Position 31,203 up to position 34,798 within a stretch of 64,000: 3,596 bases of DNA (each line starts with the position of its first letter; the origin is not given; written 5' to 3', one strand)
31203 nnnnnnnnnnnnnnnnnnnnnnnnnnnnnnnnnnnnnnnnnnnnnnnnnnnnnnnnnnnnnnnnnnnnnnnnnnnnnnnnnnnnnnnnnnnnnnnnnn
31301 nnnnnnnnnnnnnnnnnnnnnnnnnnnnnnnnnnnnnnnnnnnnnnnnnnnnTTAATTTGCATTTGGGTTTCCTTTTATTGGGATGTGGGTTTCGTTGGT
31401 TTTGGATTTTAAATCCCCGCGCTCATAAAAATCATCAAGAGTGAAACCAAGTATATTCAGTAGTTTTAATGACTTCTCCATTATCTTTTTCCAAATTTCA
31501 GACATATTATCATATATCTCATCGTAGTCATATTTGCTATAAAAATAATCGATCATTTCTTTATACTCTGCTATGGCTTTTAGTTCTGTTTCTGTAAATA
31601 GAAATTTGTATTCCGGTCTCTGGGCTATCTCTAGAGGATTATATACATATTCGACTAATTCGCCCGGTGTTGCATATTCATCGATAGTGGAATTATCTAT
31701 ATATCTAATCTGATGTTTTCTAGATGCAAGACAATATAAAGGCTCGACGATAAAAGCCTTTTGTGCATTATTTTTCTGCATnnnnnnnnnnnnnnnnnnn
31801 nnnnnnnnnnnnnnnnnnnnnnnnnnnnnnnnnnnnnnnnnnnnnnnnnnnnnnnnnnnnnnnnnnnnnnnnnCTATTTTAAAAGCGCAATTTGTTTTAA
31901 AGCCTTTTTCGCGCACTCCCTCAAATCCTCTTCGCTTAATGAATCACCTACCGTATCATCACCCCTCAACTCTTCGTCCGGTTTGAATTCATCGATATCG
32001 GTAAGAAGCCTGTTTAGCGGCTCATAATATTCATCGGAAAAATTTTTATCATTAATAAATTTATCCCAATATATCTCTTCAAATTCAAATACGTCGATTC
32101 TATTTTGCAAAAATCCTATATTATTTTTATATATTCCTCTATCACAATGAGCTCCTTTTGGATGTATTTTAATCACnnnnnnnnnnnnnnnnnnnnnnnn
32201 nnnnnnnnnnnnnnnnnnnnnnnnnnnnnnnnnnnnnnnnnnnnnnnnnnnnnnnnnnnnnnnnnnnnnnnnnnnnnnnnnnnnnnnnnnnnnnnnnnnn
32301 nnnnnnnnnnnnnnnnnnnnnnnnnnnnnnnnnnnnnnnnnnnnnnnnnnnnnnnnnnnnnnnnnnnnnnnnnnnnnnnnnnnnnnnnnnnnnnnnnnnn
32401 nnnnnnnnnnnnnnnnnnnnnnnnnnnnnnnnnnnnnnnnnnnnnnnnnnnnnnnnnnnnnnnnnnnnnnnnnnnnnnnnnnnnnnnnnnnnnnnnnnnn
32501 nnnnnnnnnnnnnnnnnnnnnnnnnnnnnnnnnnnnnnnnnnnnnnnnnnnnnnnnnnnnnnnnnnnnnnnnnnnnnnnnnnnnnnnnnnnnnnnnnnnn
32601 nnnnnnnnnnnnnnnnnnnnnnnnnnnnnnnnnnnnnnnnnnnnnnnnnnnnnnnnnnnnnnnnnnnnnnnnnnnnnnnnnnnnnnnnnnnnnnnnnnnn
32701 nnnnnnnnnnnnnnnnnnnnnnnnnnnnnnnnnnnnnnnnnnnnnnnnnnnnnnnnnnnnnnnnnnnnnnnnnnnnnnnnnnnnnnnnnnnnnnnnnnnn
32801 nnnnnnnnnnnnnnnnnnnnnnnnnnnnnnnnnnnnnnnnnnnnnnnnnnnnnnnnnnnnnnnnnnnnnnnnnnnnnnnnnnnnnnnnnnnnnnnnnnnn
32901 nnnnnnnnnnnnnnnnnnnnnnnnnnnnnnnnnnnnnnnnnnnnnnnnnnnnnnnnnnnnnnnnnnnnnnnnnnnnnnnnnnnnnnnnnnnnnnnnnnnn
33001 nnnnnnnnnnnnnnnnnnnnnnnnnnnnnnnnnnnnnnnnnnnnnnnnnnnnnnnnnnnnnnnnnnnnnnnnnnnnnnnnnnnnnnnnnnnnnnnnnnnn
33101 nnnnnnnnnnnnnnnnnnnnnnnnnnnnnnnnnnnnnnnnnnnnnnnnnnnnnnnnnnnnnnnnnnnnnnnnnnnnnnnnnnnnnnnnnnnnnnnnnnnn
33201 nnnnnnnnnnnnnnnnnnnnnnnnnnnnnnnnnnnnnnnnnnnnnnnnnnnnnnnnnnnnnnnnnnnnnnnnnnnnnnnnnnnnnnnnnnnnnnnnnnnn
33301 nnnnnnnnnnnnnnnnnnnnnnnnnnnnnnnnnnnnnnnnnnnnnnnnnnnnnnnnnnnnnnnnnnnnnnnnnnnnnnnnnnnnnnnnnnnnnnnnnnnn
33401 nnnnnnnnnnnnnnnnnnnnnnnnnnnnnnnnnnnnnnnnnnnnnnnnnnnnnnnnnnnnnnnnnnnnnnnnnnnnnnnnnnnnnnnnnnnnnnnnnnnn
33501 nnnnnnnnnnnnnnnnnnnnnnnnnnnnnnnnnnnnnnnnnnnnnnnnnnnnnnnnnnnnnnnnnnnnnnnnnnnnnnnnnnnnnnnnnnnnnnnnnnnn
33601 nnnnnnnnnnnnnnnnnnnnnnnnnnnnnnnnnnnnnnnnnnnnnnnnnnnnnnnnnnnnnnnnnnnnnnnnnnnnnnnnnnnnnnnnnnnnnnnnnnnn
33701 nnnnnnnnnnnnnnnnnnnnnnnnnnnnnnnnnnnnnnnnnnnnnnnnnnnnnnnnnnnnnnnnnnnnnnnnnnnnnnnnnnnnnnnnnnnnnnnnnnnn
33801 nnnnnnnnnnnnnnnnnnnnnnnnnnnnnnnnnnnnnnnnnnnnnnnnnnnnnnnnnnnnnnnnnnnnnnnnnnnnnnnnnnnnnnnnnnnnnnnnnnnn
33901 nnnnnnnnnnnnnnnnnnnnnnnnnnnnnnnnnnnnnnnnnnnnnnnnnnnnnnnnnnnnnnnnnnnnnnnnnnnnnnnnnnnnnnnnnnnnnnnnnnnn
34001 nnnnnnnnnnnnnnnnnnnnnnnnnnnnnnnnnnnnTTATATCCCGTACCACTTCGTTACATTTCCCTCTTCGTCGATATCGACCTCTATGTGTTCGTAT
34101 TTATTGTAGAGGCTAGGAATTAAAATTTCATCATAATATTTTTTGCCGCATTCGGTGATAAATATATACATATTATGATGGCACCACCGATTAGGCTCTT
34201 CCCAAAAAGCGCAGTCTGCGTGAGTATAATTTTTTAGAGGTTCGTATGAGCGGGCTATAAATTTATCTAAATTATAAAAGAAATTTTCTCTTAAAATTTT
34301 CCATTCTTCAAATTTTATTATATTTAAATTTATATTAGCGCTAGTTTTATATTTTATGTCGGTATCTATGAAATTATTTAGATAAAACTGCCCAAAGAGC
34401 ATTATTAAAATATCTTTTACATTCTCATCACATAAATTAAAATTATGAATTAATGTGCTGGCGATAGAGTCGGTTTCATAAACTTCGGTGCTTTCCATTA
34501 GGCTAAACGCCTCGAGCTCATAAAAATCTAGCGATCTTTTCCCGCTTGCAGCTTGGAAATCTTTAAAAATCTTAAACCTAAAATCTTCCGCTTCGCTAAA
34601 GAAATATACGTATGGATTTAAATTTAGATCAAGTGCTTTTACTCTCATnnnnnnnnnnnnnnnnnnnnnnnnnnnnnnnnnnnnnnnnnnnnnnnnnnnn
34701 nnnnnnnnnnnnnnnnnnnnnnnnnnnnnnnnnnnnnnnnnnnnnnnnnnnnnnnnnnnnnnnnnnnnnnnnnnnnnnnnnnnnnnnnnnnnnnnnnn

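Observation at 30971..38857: Toxin-less array of 16 small co-oriented genes with immunity-protein signatures: candidate orphan-immunity (acquired interbacterial defence-like) island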

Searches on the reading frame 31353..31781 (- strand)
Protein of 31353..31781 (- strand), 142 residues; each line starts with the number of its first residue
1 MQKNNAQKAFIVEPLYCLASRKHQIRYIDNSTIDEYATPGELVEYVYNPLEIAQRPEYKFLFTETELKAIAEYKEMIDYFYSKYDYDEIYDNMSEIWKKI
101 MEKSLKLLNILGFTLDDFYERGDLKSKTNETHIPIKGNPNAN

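Call 4: search_protein_families(library=pfam, max_evalue=1, proteins=[window:31353-31781:-])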
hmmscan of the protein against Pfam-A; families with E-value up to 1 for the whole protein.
window:31353-31781:- (142 aa): 1 family
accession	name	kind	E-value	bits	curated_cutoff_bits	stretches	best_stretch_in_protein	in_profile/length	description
PF03722.19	Hemocyanin_N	-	0.047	14.8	28.9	1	13-93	17-96/124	Hemocyanin, all-alpha domain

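Call 13: search_protein_families(library=ncbifam, max_evalue=1, proteins=[window:31353-31781:-])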
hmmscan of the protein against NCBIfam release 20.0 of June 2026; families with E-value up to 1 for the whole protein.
window:31353-31781:- (142 aa): 1 family
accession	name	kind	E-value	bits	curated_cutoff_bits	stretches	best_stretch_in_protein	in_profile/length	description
NF047405.1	SensHisKinSapS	equivalog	0.014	14.7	550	1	18-90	113-183/341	two-component system sensor histidine kinase SapS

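Call 41: search_protein_families(library=padloc, max_evalue=0.1, proteins=[window:31353-31781:-])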
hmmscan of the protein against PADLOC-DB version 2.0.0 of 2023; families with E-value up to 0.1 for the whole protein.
window:31353-31781:- (142 aa): 0 families

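Call 96: search_protein_families(library=phrogs, max_evalue=0.01, proteins=[window:31353-31781:-])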
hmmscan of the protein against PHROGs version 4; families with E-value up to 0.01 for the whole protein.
window:31353-31781:- (142 aa): 0 families

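Call 108: list_cluster_members(proteins=[window:31353-31781:-, window:31874-32176:-, window:32169-32441:-, window:32488-32967:-, window:33060-33620:-, window:34037-34648:-, window:34681-35019:-, window:35473-35814:-, window:37974-38309:-, window:38318-38779:-])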
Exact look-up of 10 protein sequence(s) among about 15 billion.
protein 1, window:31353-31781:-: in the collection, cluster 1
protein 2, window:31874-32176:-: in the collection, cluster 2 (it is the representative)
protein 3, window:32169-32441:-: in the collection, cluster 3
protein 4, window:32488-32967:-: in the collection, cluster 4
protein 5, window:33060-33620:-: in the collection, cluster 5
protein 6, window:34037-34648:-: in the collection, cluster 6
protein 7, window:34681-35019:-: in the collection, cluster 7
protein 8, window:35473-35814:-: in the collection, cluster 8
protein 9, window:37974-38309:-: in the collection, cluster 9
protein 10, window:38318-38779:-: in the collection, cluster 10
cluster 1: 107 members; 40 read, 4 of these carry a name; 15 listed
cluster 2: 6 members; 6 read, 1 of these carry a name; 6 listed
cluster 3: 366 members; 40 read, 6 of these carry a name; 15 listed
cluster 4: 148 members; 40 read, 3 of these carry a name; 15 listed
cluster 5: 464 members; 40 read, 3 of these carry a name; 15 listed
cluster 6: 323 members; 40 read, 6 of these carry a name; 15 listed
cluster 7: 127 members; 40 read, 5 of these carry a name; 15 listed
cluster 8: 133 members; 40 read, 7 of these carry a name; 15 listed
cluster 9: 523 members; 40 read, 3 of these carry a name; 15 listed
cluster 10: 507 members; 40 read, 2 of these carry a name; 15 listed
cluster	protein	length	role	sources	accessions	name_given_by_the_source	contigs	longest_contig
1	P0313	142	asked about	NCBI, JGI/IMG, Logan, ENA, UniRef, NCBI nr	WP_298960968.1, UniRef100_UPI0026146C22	hypothetical protein [uncultured Campylobacter sp.] | hypothetical protein n=1 Tax=uncultured Campylobacter sp. TaxID=218934 RepID=UPI0026146C22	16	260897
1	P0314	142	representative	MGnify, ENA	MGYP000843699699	FL=1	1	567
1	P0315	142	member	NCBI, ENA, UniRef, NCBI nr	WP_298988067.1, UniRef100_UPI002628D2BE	hypothetical protein [uncultured Campylobacter sp.] | hypothetical protein n=1 Tax=uncultured Campylobacter sp. TaxID=218934 RepID=UPI002628D2BE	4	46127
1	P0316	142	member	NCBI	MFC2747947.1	MAG: hypothetical protein ACFN4I_06830 [Campylobacter concisus]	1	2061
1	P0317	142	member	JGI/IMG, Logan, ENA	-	-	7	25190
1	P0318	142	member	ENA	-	-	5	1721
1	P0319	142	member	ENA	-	-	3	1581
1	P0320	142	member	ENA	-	-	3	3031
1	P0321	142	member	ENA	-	-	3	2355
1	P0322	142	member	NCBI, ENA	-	-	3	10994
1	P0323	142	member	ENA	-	-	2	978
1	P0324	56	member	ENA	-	-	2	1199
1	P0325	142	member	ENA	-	-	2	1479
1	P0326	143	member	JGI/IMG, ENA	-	-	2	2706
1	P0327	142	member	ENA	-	-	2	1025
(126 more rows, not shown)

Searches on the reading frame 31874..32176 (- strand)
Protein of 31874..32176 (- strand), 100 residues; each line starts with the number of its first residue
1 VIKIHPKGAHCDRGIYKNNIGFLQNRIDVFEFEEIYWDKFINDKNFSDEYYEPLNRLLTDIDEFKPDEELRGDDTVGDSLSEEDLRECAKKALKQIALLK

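Call 4: search_protein_families(library=pfam, max_evalue=1, proteins=[window:31874-32176:-])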
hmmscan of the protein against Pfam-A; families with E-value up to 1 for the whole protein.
window:31874-32176:- (100 aa): 1 family
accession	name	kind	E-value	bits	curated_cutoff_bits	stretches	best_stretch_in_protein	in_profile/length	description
PF09204.15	Colicin_immun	-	1.5e-07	32.3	22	1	22-95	12-87/88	Bacterial self-protective colicin-like immunity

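Call 58: search_protein_families(library=ncbifam, max_evalue=1, proteins=[window:31874-32176:-])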
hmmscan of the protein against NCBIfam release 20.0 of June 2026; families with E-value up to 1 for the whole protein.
window:31874-32176:- (100 aa): 1 family
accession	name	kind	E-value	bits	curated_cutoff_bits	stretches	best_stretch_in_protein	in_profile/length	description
NF053651.1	BclredAbxCDein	equivalog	0.06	13.1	340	1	21-95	131-201/202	monothiol bacilliredoxin AbxC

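Call 88: search_solved_structures(query=window:31874-32176:-, max_evalue=1)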
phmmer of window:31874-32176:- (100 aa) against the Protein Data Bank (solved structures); distinct sequences matched with E-value up to 1: 2.
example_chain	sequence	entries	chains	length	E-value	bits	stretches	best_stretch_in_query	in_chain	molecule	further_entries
5w1h_A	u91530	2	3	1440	0.37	14.3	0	29-65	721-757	LbaCas13a (C2c2)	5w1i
5wlh_A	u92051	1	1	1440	0.37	14.3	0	29-65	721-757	LbaCas13a H328A (C2c2)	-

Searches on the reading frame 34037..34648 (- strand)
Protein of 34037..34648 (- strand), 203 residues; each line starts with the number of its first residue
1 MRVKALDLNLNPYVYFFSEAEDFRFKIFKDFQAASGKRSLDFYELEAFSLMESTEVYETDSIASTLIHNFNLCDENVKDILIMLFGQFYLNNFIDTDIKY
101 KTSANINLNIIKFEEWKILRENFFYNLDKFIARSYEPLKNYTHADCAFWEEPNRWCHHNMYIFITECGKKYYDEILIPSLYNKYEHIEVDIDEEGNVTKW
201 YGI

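Call 4: search_protein_families(library=pfam, max_evalue=1, proteins=[window:34037-34648:-])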
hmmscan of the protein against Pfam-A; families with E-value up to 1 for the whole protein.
window:34037-34648:- (203 aa): 1 family
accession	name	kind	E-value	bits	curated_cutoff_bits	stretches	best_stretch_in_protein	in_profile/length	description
PF05535.17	Chromadorea_ALT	-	0.049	14.4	25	1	141-186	15-60/78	Chromadorea ALT protein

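Call 13: search_protein_families(library=ncbifam, max_evalue=1, proteins=[window:34037-34648:-])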
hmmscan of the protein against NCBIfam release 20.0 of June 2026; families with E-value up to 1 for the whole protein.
window:34037-34648:- (203 aa): 0 families

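Call 41: search_protein_families(library=padloc, max_evalue=0.1, proteins=[window:34037-34648:-])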
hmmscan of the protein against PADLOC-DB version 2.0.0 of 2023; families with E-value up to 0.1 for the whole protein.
window:34037-34648:- (203 aa): 0 families

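Call 78: search_dna_similar(query=window:34037-34648:-, collection=plasmids, mode=protein, max_evalue=0.001, max_rows=10)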
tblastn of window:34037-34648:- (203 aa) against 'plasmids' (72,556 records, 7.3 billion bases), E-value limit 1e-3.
Records with a match: 25; places in all: 29; records where one place covers at least 80% of the query: 0.
Best place of each record, by identity: <60% 25.
By first word of the organism name: Campylobacter 25.
By predicted mobility (MOB-suite, as given by PLSDB): non-mobilizable 15; conjugative 10.
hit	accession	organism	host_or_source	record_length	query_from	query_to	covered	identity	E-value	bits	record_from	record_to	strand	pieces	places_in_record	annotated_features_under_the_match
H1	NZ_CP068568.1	Campylobacter jejuni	culture,anal swab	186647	55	202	73%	31.5%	9e-14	76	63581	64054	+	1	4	hypothetical protein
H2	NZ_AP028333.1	Campylobacter jejuni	Homo sapiens,feces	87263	82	202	60%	35.8%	3e-13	74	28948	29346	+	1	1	hypothetical protein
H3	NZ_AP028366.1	Campylobacter jejuni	Homo sapiens,feces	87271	82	202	60%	35.8%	3e-13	74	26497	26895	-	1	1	hypothetical protein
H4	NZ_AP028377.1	Campylobacter jejuni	Homo sapiens,feces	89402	82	202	60%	35.8%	3e-13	74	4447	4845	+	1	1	hypothetical protein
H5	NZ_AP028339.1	Campylobacter coli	Homo sapiens,feces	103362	82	202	60%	35.8%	3e-13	74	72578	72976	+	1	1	hypothetical protein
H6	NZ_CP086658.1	Campylobacter coli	Macaca mulatta,Feces,feces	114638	82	202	60%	35.8%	3e-13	74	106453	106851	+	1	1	hypothetical protein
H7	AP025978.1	Campylobacter jejuni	Homo sapiens,feces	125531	82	202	60%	35.8%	3e-13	74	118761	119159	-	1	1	hypothetical protein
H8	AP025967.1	Campylobacter jejuni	Homo sapiens,feces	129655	82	202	60%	35.8%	3e-13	74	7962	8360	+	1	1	hypothetical protein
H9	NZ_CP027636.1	Campylobacter coli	turkey,meat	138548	82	202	60%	35.8%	3e-13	74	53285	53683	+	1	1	hypothetical protein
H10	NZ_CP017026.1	Campylobacter coli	Cell culture,Housefly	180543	82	202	60%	35.8%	3e-13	74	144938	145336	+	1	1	hypothetical protein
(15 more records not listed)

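Call 80: get_annotated_region(hit=H1, flank=12000)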
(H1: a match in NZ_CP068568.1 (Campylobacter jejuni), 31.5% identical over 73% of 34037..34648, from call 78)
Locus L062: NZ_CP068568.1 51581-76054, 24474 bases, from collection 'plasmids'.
description: Campylobacter jejuni strain CC19PF065 plasmid pPF065-186, complete sequence
organism: Campylobacter jejuni (NCBI taxid 197)
taxonomy: Bacteria; Campylobacterota; Epsilonproteobacteria; Campylobacterales; Campylobacteraceae; Campylobacter; Campylobacter jejuni
host: -; source: culture,anal swab; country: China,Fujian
typing (MOB-suite, as given by PLSDB): non-mobilizable
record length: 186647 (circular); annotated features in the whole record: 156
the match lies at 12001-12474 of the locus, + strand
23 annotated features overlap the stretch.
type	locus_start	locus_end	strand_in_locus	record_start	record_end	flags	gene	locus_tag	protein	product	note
CDS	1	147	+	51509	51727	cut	-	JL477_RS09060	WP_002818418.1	type II toxin-antitoxin system HicB family antitoxin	-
CDS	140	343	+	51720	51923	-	-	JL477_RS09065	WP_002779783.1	type II toxin-antitoxin system HicA family toxin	-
CDS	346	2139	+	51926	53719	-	-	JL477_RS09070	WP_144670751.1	AAA family ATPase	-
CDS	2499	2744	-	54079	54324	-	-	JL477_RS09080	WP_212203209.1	hypothetical protein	-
CDS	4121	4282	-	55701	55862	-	-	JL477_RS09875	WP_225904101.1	hypothetical protein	-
CDS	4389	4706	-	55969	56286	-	-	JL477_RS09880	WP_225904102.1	hypothetical protein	-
CDS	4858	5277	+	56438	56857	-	-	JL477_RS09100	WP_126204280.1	hypothetical protein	-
CDS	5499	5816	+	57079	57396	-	-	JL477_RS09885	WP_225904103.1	hypothetical protein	-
CDS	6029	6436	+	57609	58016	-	-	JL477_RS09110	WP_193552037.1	hypothetical protein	-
CDS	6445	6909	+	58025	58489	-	-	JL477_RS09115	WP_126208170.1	methyltransferase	-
CDS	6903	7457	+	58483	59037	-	-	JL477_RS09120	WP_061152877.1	hypothetical protein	-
CDS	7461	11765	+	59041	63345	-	-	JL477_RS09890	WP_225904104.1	hypothetical protein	-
CDS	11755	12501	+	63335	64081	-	-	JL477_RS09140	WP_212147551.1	hypothetical protein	-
CDS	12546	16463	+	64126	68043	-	-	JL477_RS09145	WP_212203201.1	hypothetical protein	-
CDS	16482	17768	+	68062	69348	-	-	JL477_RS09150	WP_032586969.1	hypothetical protein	-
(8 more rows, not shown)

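Call 81: search_protein_families(library=pfam, max_evalue=0.01, proteins=[L062:7461-11765:+, L062:12546-16463:+, L062:11755-12501:+, L062:16482-17768:+, L062:17822-18625:+, L062:6903-7457:+, L062:6029-6436:+])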
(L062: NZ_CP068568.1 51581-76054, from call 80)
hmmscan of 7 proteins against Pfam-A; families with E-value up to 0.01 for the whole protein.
L062:7461-11765:+ (1434 aa): 2 families
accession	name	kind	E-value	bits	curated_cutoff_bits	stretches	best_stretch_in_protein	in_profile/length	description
PF01764.32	Lipase_3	-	3.3e-07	30.7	22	1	208-264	43-103/140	Lipase (class 3)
PF07819.20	PGAP1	-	8e-05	22.9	24.3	1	182-270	43-134/233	PGAP1-like alpha/beta domain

L062:12546-16463:+ (1305 aa): 1 family
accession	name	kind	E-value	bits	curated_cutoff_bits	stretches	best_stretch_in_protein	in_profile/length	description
PF00123.25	Hormone_2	-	0.0097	16.3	21.2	0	811-828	8-25/28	Peptide hormone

L062:11755-12501:+ (248 aa): 0 families

L062:16482-17768:+ (428 aa): 0 families

L062:17822-18625:+ (267 aa): 1 family
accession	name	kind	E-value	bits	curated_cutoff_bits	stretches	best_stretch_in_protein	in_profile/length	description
PF13712.12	Glyco_tranf_2_5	-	0.0034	17.6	27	1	114-191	4-78/210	Glycosyltransferase like family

L062:6903-7457:+ (184 aa): 0 families

L062:6029-6436:+ (135 aa): 0 families

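Call 85: get_annotated_region(hit=H2, flank=15000)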
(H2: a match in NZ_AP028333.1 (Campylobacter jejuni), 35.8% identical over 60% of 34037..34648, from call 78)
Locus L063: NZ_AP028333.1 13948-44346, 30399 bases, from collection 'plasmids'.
description: Campylobacter jejuni strain BCH-10155 plasmid pT6SS_BCH-10155, complete sequence
organism: Campylobacter jejuni (NCBI taxid 197)
taxonomy: Bacteria; Campylobacterota; Epsilonproteobacteria; Campylobacterales; Campylobacteraceae; Campylobacter; Campylobacter jejuni
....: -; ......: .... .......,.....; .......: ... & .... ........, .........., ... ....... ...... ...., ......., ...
typing (MOB-suite, as given by PLSDB): non-mobilizable
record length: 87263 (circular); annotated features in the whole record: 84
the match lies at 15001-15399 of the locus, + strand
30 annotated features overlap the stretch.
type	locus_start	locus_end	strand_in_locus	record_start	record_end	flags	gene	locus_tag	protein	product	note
CDS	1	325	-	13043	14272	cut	-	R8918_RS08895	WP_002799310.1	DUF5710 domain-containing protein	-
CDS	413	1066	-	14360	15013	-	-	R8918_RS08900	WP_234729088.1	hypothetical protein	-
CDS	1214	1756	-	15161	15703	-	-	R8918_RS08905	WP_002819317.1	NYN domain-containing protein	-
CDS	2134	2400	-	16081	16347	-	-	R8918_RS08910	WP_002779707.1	hypothetical protein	-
CDS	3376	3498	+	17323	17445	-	-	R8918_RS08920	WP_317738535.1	hypothetical protein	-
CDS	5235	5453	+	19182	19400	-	-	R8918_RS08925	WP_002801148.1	type II toxin-antitoxin system HicB family antitoxin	-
CDS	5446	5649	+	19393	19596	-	-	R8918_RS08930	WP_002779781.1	type II toxin-antitoxin system HicA family toxin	-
CDS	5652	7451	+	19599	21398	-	-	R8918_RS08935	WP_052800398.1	AAA family ATPase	-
CDS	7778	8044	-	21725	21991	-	-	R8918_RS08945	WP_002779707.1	hypothetical protein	-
CDS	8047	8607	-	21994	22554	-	-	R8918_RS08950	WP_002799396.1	hypothetical protein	-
CDS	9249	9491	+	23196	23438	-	-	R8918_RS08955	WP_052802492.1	hypothetical protein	-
CDS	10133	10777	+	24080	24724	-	-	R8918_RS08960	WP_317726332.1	Mbeg1-like protein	-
CDS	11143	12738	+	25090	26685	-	-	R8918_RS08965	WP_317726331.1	Mbeg1-like protein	-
CDS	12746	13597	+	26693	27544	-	-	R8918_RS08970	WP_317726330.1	hypothetical protein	-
CDS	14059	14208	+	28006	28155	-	-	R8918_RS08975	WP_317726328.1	hypothetical protein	-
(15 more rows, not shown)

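Call 96: search_protein_families(library=phrogs, max_evalue=0.01, proteins=[window:34037-34648:-])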
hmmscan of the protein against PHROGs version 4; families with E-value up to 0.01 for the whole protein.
window:34037-34648:- (203 aa): 0 families
